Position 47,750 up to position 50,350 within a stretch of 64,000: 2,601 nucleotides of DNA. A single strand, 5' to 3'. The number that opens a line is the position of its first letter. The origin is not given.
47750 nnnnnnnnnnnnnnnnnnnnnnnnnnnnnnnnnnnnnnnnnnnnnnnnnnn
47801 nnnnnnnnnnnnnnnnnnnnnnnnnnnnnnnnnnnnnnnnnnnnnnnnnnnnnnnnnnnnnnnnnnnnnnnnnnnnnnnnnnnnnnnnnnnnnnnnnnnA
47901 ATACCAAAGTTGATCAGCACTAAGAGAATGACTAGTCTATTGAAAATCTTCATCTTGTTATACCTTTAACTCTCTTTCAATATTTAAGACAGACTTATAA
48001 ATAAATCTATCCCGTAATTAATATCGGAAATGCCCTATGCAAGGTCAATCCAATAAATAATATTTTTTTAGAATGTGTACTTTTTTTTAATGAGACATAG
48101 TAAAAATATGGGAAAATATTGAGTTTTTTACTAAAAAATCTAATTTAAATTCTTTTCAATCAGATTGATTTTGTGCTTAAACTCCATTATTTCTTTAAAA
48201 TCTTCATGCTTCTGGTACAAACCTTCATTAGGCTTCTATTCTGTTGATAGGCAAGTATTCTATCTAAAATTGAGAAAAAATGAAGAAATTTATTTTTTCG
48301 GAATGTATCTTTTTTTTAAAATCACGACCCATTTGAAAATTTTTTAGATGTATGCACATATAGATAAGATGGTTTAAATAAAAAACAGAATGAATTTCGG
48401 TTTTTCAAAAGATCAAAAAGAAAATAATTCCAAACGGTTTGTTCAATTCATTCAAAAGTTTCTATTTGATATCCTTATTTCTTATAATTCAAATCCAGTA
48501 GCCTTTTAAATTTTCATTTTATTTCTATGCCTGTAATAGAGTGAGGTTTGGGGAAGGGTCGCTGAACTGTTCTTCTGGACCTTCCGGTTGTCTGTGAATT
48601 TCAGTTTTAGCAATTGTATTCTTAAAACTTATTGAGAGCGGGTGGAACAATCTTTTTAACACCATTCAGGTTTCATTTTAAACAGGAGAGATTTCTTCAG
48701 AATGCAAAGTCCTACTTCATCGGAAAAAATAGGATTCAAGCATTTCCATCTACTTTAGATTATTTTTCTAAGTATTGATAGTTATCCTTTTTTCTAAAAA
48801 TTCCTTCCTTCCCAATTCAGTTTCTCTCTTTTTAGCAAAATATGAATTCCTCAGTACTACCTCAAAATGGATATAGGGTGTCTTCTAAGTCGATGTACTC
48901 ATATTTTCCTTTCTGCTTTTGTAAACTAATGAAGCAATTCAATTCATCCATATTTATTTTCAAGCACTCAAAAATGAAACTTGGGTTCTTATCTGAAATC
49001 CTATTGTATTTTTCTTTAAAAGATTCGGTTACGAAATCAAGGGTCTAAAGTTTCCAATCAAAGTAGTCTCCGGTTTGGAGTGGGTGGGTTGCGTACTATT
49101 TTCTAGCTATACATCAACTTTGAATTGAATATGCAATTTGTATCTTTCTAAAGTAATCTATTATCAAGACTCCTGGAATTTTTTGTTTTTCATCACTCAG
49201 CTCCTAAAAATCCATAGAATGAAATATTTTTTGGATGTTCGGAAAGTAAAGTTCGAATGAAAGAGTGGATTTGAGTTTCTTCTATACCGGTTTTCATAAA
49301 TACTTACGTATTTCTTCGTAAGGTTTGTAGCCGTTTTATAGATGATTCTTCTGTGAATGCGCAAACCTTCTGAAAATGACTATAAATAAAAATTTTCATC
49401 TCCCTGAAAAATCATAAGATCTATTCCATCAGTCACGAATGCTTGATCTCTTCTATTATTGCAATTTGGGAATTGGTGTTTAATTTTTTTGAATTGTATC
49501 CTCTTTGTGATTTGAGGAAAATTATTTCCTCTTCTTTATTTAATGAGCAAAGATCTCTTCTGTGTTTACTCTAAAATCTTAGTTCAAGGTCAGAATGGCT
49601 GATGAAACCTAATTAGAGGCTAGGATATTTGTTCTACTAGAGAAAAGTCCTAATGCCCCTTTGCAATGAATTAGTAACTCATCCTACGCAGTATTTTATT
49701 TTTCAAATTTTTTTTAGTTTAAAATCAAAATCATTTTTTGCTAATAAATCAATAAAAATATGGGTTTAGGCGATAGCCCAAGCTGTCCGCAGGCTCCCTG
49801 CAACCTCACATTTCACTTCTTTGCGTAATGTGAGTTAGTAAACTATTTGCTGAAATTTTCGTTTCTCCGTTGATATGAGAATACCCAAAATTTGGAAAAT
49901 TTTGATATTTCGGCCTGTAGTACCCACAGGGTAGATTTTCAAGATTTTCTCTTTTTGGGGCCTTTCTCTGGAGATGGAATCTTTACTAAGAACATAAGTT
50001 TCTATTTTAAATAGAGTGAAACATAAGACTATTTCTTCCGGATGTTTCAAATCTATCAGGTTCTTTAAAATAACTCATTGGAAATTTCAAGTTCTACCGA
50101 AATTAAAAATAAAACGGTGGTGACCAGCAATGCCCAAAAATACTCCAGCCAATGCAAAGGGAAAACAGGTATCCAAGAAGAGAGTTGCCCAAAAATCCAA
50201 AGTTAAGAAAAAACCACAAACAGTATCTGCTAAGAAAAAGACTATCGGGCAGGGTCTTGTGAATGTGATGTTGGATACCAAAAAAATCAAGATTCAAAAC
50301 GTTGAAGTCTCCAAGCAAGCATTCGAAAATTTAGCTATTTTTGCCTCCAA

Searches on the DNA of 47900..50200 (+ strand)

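Call 23: search_rna_families(source=window, start=47900, end=50200, threshold=evalue, max_evalue=1)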
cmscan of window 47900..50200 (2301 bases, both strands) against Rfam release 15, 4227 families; matches with E-value up to 1: 0.
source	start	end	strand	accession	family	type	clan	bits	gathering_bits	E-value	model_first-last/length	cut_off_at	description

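Call 62: search_dna_similar(query=window:48150-49283:+, collection=plasmids, mode=distant, max_rows=8)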
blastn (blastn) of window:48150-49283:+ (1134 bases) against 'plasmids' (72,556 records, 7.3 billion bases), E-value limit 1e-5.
No match.

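Call 63: search_dna_similar(query=window:48150-50129:+, collection=phages, mode=distant, max_rows=8)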
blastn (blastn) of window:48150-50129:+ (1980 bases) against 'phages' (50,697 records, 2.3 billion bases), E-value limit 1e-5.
No match.
